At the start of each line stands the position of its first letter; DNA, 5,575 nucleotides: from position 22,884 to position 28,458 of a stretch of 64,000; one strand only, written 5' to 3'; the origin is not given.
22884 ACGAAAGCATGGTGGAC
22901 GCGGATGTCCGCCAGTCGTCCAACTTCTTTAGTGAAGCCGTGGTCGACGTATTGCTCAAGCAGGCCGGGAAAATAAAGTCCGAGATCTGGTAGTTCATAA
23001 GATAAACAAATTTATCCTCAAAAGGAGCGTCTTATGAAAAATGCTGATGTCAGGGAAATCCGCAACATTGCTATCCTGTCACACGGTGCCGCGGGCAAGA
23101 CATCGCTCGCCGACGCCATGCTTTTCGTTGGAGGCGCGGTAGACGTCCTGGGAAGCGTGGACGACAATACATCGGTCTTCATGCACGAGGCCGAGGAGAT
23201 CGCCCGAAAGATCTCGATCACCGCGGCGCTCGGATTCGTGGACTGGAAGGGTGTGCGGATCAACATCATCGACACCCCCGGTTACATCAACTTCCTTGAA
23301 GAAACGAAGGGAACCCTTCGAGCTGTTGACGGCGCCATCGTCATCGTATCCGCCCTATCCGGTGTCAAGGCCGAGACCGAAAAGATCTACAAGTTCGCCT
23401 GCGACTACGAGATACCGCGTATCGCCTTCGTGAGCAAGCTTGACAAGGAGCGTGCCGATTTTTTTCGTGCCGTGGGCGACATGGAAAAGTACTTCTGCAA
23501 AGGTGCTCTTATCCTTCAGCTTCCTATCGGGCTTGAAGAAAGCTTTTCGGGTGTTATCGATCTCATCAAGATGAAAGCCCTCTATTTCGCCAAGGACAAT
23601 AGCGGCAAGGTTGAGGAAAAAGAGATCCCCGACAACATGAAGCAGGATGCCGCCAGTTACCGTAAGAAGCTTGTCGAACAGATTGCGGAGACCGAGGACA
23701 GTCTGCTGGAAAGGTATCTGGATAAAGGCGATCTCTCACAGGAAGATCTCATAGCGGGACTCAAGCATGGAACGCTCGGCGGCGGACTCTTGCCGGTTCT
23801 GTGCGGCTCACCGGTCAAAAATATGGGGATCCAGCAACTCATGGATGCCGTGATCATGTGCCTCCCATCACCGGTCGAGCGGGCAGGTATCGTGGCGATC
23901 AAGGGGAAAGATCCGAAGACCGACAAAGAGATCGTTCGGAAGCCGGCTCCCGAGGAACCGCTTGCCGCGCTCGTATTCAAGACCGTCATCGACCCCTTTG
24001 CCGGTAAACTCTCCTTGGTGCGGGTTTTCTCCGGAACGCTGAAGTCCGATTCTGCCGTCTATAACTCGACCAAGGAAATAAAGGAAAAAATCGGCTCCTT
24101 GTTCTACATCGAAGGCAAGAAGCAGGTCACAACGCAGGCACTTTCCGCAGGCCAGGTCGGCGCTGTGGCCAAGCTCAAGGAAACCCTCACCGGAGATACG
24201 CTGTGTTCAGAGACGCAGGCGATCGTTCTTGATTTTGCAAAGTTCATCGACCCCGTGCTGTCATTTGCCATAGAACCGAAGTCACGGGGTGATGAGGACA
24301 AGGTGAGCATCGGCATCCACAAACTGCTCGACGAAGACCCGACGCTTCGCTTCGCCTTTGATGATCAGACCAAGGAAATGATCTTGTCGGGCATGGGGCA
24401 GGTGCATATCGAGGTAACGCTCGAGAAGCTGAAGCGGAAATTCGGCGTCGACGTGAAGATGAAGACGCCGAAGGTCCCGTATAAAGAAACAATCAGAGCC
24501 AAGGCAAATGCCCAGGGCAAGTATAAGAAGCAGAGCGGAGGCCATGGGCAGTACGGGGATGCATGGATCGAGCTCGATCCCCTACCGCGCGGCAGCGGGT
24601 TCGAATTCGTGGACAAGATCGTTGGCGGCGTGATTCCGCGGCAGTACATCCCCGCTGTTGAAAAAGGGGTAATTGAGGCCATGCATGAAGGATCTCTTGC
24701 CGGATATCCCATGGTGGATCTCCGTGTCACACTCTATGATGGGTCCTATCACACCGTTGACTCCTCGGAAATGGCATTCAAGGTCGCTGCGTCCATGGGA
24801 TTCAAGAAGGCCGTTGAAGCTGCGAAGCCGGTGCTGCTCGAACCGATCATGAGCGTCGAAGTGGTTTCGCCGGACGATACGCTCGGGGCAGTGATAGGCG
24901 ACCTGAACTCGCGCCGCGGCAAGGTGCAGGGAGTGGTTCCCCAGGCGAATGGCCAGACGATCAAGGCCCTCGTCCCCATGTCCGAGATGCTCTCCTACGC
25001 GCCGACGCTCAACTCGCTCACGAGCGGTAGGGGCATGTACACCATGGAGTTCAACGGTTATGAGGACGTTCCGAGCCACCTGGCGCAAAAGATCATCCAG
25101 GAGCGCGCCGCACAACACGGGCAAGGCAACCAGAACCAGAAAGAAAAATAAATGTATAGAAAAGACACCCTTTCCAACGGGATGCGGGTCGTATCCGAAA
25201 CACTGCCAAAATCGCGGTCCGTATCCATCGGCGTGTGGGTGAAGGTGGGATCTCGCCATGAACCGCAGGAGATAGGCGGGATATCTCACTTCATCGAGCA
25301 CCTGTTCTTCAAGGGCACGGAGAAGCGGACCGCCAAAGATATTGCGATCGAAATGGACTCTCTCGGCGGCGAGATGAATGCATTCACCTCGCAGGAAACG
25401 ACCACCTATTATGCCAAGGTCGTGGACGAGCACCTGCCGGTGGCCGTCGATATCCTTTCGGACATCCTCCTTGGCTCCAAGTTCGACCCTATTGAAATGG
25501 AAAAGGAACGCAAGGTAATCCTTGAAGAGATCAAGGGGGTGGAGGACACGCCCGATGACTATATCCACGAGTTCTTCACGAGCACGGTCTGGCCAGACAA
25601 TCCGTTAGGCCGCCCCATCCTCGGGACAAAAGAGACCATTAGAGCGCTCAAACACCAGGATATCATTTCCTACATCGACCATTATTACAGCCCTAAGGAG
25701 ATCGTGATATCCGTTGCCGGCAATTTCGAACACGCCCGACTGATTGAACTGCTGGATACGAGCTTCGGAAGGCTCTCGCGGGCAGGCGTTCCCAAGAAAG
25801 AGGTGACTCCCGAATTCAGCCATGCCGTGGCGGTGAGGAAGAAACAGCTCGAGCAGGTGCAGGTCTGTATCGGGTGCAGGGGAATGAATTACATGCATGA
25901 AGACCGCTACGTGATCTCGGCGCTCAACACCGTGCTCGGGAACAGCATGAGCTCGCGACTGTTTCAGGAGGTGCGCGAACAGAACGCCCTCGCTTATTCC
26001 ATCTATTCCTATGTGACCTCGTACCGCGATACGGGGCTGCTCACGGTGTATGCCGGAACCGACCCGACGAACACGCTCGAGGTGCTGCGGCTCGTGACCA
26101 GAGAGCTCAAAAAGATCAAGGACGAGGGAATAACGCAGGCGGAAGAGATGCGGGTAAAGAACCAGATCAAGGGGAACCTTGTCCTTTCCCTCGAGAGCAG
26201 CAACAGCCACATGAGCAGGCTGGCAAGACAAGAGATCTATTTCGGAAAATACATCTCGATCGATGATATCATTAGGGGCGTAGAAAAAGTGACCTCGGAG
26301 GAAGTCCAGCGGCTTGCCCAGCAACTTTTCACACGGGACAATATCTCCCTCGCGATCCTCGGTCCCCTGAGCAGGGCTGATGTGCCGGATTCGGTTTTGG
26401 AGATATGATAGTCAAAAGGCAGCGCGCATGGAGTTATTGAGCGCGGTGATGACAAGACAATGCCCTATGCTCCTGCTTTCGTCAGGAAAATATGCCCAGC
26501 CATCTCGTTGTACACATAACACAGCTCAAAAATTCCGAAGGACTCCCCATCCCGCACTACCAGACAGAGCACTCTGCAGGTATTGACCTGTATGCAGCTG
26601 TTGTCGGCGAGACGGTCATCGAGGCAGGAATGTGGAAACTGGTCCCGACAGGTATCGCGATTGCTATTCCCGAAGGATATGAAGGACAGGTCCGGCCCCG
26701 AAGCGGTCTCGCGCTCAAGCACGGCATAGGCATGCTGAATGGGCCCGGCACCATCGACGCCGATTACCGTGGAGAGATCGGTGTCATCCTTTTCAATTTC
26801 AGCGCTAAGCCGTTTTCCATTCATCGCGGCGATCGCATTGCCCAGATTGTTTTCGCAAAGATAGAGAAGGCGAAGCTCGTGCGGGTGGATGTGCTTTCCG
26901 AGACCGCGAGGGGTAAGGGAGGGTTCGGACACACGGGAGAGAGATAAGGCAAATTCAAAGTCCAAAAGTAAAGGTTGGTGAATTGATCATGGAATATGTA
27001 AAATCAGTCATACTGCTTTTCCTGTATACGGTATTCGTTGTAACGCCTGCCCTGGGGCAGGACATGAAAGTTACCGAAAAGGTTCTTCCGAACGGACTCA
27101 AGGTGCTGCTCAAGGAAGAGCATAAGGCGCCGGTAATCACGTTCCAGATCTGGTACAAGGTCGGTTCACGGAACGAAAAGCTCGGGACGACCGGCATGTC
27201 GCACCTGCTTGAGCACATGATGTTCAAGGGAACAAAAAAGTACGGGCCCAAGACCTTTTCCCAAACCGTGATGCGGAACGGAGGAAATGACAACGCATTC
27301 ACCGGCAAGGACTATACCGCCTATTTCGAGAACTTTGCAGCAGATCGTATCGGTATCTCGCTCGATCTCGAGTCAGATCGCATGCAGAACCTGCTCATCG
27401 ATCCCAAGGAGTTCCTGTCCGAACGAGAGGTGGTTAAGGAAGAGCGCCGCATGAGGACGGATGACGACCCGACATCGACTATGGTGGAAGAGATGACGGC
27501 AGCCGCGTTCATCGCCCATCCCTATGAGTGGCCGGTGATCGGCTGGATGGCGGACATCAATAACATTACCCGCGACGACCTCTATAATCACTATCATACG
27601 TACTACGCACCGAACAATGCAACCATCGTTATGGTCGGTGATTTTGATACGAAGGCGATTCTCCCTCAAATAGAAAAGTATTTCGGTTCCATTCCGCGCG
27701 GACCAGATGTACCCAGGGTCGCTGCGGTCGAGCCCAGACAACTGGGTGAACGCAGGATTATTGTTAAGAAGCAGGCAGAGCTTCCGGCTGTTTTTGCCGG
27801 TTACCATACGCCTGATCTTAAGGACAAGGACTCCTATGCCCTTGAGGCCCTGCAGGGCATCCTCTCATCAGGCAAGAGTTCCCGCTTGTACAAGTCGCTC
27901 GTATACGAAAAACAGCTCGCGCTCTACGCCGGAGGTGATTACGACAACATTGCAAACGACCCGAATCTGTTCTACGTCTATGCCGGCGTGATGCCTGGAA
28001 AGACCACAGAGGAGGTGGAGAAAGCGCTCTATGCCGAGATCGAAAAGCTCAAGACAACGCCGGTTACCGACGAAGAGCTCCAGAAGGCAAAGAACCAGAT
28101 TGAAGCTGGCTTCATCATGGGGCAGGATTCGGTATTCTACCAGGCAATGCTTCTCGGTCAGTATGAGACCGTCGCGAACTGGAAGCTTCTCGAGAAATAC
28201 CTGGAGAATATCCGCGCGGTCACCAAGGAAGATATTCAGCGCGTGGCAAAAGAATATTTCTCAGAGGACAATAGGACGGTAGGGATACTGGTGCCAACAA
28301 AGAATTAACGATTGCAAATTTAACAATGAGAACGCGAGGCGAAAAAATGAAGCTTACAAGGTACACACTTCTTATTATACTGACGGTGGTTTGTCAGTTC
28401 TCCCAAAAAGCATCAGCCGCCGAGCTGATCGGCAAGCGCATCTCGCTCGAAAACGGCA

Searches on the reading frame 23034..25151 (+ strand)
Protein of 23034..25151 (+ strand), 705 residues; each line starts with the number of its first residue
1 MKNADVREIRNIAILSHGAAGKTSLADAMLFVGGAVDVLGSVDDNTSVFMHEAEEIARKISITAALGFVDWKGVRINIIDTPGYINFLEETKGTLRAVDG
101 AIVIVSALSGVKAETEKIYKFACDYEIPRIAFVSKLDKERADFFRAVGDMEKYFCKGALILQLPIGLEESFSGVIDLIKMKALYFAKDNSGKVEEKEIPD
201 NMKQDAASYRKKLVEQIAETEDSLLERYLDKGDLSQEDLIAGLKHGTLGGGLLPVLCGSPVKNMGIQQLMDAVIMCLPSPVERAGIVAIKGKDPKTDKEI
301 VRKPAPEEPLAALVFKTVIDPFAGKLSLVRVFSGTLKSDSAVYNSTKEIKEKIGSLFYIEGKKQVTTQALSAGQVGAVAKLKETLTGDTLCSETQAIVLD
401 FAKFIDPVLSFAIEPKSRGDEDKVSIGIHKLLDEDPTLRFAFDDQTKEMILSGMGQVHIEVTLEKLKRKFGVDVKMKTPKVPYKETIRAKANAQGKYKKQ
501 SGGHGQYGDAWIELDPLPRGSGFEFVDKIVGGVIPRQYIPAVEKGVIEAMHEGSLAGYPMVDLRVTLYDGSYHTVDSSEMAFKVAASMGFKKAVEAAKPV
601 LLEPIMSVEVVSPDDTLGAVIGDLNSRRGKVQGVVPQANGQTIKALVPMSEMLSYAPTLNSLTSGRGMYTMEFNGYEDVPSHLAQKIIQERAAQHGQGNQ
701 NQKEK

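Call 43: search_protein_families(library=pfam, proteins=[window:23034-25151:+], max_evalue=0.00001)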
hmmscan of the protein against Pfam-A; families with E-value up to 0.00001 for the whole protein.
window:23034-25151:+ (705 aa): 6 families
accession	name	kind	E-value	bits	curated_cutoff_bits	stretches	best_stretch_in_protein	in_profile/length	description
PF03764.24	EFG_IV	-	6.5e-48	161.9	24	1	479-598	1-121/121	Elongation factor G, domain IV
PF00009.33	GTP_EFTU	-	5.7e-38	130.8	26.5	1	8-279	2-188/188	Elongation factor Tu GTP binding domain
PF14492.12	EFG_III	-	8.9e-30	103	27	1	406-477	3-74/75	Elongation Factor G, domain III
PF00679.30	EFG_C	-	1e-26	93.2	27.9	1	600-686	1-88/89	Elongation factor G C-terminus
PF22042.2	EF-G_D2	-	4.2e-14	52.9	27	1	310-392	2-83/84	Elongation factor G domain 2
PF03144.31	GTP_EFTU_D2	-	3e-09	37.6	30.3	1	324-391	1-73/73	Elongation factor Tu domain 2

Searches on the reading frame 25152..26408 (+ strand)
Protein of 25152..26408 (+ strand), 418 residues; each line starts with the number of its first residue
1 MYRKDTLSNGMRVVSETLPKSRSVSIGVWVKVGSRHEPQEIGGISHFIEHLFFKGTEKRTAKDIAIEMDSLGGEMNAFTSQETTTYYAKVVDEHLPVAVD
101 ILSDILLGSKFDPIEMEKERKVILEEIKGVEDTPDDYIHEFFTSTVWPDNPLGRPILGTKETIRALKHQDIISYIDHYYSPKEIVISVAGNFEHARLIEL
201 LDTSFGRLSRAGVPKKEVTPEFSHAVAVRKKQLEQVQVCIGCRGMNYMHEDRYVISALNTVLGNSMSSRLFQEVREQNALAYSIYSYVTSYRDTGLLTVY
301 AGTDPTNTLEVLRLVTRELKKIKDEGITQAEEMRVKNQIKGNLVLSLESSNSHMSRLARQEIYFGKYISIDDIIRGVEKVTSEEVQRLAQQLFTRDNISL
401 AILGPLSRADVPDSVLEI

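Call 43: search_protein_families(library=pfam, proteins=[window:25152-26408:+], max_evalue=0.00001)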
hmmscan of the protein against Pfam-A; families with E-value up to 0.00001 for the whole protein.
window:25152-26408:+ (418 aa): 2 families
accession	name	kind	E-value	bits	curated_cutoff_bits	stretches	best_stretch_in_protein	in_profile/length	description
PF00675.25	Peptidase_M16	-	1.4e-44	152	22.3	1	12-160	1-149/149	Insulinase (Peptidase family M16)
PF05193.26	Peptidase_M16_C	-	6e-44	150.5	23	1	166-338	2-180/181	Peptidase M16 inactive domain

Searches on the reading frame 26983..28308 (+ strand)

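Call 43: search_protein_families(library=pfam, proteins=[window:26983-28308:+], max_evalue=0.00001)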
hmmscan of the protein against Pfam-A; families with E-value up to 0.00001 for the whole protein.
window:26983-28308:+ (441 aa): 2 families
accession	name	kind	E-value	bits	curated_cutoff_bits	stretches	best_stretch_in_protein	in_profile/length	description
PF05193.26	Peptidase_M16_C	-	1.3e-42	146.2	23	1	194-372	1-180/181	Peptidase M16 inactive domain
PF00675.25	Peptidase_M16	-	2.2e-26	92.9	22.3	1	40-185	1-145/149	Insulinase (Peptidase family M16)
